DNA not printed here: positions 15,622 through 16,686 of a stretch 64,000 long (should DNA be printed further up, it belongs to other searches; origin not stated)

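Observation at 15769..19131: Hybrid histidine kinase, REC-PAS protein and Crp-family regulator fused into one tightly coupled operon behind a box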

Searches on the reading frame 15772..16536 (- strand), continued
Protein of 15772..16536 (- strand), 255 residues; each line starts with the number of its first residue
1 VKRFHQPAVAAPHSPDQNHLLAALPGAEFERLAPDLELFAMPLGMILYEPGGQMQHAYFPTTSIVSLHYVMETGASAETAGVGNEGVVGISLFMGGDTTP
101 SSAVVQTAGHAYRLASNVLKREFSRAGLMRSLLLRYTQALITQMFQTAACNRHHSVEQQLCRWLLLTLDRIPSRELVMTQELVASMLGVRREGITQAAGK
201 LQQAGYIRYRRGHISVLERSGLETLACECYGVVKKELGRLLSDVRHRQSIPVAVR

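Call 79: search_protein_representatives(protein=window:15772-16512:-)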
Query: 247 residues. Proteins with E-value up to 0.001 (for the whole library): 21168; up to 1e-10: 12747; up to 1e-30: 3864. The best 150 are listed.
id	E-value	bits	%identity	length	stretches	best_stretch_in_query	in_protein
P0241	1.0e-97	342.2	68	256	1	3-235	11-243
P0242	2.2e-96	337.9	68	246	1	5-233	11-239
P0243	1.4e-95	335.3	66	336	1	6-242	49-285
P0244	5.9e-90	316.9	62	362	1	1-235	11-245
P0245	7.3e-90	316.6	64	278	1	4-241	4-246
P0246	9.6e-90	316.2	90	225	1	33-196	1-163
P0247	3.6e-88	311.1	61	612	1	2-245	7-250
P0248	2.3e-86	305.2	61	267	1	8-240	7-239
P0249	4.8e-86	304.1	77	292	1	33-232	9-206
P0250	1.9e-85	302.1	59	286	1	3-238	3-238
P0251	6.2e-85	300.5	43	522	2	9-223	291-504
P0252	1.7e-84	299.1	83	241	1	2-166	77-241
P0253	2.1e-83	295.5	61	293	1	3-235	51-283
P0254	2.2e-83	295.4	61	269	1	2-234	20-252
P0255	1.4e-82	292.8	76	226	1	34-208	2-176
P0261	1.4e-80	286.2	59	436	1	5-239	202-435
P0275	3.0e-76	272.1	59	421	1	6-234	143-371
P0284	6.6e-74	264.4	54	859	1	6-233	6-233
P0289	4.8e-73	261.6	54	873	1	6-234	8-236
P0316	1.3e-69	250.3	53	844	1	3-235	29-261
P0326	2.0e-68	246.4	54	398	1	8-234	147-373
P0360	6.6e-66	238.2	50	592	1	9-236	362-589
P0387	2.4e-64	233.1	48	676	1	6-237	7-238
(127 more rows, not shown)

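Call 80: search_protein_families(library=pfam, proteins=[P0360, P0261, P0275, P0326, P0251, P0247, P0284, P0289, P0316, P0387], max_evalue=0.001)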
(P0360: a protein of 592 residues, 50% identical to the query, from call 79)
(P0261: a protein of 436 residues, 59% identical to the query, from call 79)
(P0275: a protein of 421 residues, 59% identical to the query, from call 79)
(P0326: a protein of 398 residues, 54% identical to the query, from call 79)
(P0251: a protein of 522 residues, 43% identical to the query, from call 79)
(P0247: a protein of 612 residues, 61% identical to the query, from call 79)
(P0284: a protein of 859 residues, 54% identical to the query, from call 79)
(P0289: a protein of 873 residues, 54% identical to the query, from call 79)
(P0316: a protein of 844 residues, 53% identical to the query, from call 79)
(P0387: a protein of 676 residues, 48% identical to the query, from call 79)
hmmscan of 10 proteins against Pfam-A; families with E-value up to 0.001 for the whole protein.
P0360 (592 aa): 6 families
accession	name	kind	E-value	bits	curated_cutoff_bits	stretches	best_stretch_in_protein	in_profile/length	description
PF00990.26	GGDEF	-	2.2e-38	132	23.8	1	165-319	3-161/161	Diguanylate cyclase, GGDEF domain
PF00989.32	PAS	-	7e-13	49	22.6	1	41-151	7-113/113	PAS fold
PF08448.16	PAS_4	-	4.1e-12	46.7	23.1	1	41-155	1-109/110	PAS fold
PF13426.13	PAS_9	-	1.3e-07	32.2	27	1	47-151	3-101/103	PAS domain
PF13545.12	HTH_Crp_2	-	4.7e-06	26.9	27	1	503-569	1-69/70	Crp-like helix-turn-helix domain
PF00027.35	cNMP_binding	-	6.5e-05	23.3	27.5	1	389-469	7-87/89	Cyclic nucleotide-binding domain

P0261 (436 aa): 3 families
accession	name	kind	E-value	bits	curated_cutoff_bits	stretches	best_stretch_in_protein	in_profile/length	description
PF01339.22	CheB_methylest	-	4.3e-44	150.7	24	1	10-182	1-174/174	CheB methylesterase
PF13545.12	HTH_Crp_2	-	2.3e-11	43.9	27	1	347-414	1-70/70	Crp-like helix-turn-helix domain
PF00027.35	cNMP_binding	-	2.2e-06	28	27.5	1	229-311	3-85/89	Cyclic nucleotide-binding domain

P0275 (421 aa): 2 families
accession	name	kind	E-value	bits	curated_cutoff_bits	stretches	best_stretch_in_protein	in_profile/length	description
PF13545.12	HTH_Crp_2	-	8.6e-14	51.7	27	1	292-353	5-69/70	Crp-like helix-turn-helix domain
PF00027.35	cNMP_binding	-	0.00015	22.1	27.5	1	173-236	7-70/89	Cyclic nucleotide-binding domain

P0326 (398 aa): 2 families
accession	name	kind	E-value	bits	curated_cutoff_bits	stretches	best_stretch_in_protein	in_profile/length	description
PF13545.12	HTH_Crp_2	-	2.4e-12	47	27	1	289-355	1-69/70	Crp-like helix-turn-helix domain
PF00027.35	cNMP_binding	-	4.1e-05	23.9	27.5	1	171-256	3-88/89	Cyclic nucleotide-binding domain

P0251 (522 aa): 8 families
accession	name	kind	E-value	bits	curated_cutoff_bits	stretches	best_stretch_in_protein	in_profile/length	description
PF13545.12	HTH_Crp_2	-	1.6e-25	89.3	27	2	167-234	1-70/70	Crp-like helix-turn-helix domain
PF00027.35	cNMP_binding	-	1.1e-07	32.2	27.5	0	315-389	4-79/89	Cyclic nucleotide-binding domain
PF08222.17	HTH_CodY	-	1.2e-07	31.6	27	0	448-481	2-35/61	CodY helix-turn-helix domain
PF14394.12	DUF4423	-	4.9e-05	23.6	30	0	187-227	37-78/165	Domain of unknown function (DUF4423)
PF00392.27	GntR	-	0.00011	22.3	27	0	429-486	5-60/64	Bacterial regulatory proteins, gntR family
PF00325.26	Crp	-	0.00013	22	21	0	185-216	1-32/32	Bacterial regulatory proteins, crp family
PF05732.17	RepL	-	0.00017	21.6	20.3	0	420-497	51-122/164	Firmicute plasmid replication protein (RepL)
PF12802.13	MarR_2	-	0.00063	20.3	27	0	437-482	10-52/61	MarR family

P0247 (612 aa): 5 families
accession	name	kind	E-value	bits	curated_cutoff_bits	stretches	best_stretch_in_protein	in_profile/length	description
PF02518.31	HATPase_c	-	9.4e-21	74.8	26.4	1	497-610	2-109/111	Histidine kinase-, DNA gyrase B-, and HSP90-like ATPase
PF13545.12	HTH_Crp_2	-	8.4e-11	42.1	27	1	158-221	4-69/70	Crp-like helix-turn-helix domain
PF00512.31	HisKA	-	2.3e-08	34.4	26.9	1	387-447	2-61/66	His Kinase A (phospho-acceptor) domain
PF00027.35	cNMP_binding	-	7.6e-06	26.3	27.5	1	38-120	4-86/89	Cyclic nucleotide-binding domain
PF14361.12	RsbRD_N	-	5.2e-05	24.3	24.3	1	250-342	2-99/104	RsbT co-antagonist protein rsbRD N-terminal domain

P0284 (859 aa): 7 families
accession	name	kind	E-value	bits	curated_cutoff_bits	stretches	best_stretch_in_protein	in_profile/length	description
PF00990.26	GGDEF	-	4.5e-40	137.5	23.8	1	669-838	1-160/161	Diguanylate cyclase, GGDEF domain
PF08448.16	PAS_4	-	2.1e-19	70.2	23.1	2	471-522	57-110/110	PAS fold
PF13545.12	HTH_Crp_2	-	2.5e-14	53.4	27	1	150-215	1-68/70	Crp-like helix-turn-helix domain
PF13188.13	PAS_8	-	1.3e-13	50.7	21.8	0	534-566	3-35/65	PAS domain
PF00989.32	PAS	-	2.8e-09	37.4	22.6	0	534-564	3-33/113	PAS fold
PF13426.13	PAS_9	-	9.2e-08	32.7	27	0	317-416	1-102/103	PAS domain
PF00027.35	cNMP_binding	-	1.6e-06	28.4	27.5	1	31-109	2-80/89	Cyclic nucleotide-binding domain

P0289 (873 aa): 8 families
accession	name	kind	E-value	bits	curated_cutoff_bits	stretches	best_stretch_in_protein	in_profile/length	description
PF00990.26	GGDEF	-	2.7e-45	154.5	23.8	1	680-837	1-160/161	Diguanylate cyclase, GGDEF domain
PF08448.16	PAS_4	-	3e-30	105.1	23.1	2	438-546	1-109/110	PAS fold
PF00989.32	PAS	-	1.2e-22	80.5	22.6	2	560-666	4-113/113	PAS fold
PF13426.13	PAS_9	-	3.5e-17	63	27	1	571-668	5-103/103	PAS domain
PF13188.13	PAS_8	-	1.3e-13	50.7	21.8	1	435-480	4-48/65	PAS domain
PF13545.12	HTH_Crp_2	-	2.3e-13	50.3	27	1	152-217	1-68/70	Crp-like helix-turn-helix domain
PF08447.18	PAS_3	-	3.7e-08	34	25.6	1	580-651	3-75/89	PAS fold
PF00027.35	cNMP_binding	-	0.00029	21.2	27.5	1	34-116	3-85/89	Cyclic nucleotide-binding domain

P0316 (844 aa): 9 families
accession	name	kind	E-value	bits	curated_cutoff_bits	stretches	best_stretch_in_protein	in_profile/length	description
PF02518.31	HATPase_c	-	1.4e-25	90.3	26.4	1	719-834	1-110/111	Histidine kinase-, DNA gyrase B-, and HSP90-like ATPase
PF08448.16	PAS_4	-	3e-23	82.6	23.1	1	462-570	1-109/110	PAS fold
PF00512.31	HisKA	-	4e-17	62.4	26.9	1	607-672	1-66/66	His Kinase A (phospho-acceptor) domain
PF13545.12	HTH_Crp_2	-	2.1e-12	47.2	27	1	176-240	1-67/70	Crp-like helix-turn-helix domain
PF00989.32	PAS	-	6.1e-12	46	22.6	1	457-566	2-113/113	PAS fold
PF13426.13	PAS_9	-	1.3e-11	45.2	27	2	467-568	2-103/103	PAS domain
PF13188.13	PAS_8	-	1.8e-10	40.8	21.8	1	457-502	2-46/65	PAS domain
PF00027.35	cNMP_binding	-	4.7e-05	23.7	27.5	1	58-141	3-86/89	Cyclic nucleotide-binding domain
PF08447.18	PAS_3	-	0.00033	21.3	25.6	0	365-437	11-86/89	PAS fold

P0387 (676 aa): 7 families
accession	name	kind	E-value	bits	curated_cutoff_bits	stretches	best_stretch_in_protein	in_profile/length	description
PF08448.16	PAS_4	-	2.6e-41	140.7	23.1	2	437-545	1-109/110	PAS fold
PF00989.32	PAS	-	5e-28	97.8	22.6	2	557-667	2-113/113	PAS fold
PF13426.13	PAS_9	-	1.3e-25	90.1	27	2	566-669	1-103/103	PAS domain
PF08447.18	PAS_3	-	2.5e-23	82.6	25.6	1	579-664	2-89/89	PAS fold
PF13188.13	PAS_8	-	1.9e-17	62.9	21.8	2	556-592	1-37/65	PAS domain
PF13545.12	HTH_Crp_2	-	1.1e-12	48.2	27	1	151-217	1-69/70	Crp-like helix-turn-helix domain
PF00027.35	cNMP_binding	-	2.9e-09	37.2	27.5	1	32-116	2-86/89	Cyclic nucleotide-binding domain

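Call 81: list_cluster_members(proteins=[P0316, P0247, P0289, P0284, P0387, P0360])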
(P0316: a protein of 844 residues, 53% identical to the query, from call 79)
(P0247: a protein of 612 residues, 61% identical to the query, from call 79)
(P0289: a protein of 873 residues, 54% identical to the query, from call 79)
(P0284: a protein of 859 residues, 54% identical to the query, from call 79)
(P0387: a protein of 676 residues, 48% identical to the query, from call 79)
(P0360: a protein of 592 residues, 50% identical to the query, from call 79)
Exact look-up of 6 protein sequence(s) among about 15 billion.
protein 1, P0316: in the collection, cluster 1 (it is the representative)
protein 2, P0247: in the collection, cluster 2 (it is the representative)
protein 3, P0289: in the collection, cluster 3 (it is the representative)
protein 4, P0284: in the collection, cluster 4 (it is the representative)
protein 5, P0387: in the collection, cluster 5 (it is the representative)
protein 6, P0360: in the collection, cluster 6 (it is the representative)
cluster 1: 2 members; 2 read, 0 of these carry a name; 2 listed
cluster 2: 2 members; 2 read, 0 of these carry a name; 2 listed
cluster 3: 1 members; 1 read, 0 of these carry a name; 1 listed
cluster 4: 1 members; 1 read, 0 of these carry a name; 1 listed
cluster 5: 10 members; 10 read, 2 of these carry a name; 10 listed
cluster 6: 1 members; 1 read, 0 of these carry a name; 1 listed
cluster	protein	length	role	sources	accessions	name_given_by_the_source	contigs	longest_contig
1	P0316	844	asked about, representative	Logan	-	-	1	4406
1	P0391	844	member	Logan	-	-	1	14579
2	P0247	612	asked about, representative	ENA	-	-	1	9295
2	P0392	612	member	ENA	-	-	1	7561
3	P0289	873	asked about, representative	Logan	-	-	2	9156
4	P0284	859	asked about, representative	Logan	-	-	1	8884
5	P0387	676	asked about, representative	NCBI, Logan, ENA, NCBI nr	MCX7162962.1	MAG: PAS domain S-box protein [Rhodocyclales bacterium] | PAS domain S-box protein [Rhodocyclales bacterium]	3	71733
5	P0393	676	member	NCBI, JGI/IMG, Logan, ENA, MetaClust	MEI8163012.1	MAG: PAS domain S-box protein [Betaproteobacteria bacterium] | \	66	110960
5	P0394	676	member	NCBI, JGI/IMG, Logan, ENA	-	-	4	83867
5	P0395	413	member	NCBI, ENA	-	-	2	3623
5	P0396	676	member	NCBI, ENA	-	-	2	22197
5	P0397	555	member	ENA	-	-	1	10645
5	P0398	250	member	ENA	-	-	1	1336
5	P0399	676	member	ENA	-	-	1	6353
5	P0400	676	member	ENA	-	-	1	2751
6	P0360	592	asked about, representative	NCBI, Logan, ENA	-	-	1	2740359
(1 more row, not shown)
